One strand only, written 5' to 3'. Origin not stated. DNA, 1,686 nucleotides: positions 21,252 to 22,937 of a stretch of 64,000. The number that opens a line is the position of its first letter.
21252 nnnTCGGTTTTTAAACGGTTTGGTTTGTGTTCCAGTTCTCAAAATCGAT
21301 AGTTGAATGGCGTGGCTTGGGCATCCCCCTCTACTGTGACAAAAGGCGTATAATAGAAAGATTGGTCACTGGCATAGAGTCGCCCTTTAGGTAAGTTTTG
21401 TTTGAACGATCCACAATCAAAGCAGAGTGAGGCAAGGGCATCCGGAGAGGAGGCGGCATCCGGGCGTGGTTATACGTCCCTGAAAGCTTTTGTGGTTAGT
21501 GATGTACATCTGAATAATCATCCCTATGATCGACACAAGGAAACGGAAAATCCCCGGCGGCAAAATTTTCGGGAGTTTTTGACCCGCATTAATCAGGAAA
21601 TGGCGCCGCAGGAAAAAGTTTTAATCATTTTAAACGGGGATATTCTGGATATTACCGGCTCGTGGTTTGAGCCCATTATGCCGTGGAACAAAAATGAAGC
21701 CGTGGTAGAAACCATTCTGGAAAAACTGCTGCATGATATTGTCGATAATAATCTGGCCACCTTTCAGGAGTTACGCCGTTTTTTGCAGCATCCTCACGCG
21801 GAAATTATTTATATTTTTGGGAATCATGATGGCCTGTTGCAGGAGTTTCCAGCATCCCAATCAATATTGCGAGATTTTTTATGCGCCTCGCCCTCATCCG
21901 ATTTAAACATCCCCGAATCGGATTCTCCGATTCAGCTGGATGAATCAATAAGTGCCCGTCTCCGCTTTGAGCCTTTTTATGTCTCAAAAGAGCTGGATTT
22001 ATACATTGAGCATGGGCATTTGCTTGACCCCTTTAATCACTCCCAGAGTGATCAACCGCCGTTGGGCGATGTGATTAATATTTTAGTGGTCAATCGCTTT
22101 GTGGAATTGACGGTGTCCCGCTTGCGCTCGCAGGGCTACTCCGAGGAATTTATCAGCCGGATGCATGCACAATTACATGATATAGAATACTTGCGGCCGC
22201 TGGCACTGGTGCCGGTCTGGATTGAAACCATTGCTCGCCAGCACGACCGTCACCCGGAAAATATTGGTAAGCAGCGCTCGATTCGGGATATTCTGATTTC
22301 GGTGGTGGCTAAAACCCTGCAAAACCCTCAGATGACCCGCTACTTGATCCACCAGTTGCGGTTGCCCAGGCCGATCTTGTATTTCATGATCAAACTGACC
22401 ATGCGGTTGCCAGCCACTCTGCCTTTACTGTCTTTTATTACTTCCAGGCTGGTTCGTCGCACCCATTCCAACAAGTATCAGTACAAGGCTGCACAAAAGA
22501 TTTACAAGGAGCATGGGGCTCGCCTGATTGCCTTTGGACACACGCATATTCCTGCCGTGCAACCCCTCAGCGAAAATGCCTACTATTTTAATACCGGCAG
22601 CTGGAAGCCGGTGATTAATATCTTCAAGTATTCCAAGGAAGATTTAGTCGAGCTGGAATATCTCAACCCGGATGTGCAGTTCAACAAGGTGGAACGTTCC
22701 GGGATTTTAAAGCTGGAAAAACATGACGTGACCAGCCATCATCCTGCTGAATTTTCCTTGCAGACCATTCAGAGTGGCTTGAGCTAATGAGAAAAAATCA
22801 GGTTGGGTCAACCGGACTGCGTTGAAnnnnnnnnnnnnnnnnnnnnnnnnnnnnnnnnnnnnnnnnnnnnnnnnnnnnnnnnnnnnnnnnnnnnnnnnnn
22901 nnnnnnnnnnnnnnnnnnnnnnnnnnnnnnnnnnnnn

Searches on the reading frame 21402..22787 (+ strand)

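Call 47: search_protein_families(library=pfam, proteins=[window:21402-22787:+], max_evalue=0.001)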
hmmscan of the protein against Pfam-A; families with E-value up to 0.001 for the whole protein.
window:21402-22787:+ (461 aa): 2 families
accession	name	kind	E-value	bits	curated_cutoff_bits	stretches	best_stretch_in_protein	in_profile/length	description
PF00149.33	Metallophos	-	7.8e-11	43.2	21.5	1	30-384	4-191/191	Calcineurin-like phosphoesterase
PF12850.12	Metallophos_2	-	4.4e-06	27.2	27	0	354-403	87-137/154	Calcineurin-like phosphoesterase superfamily domain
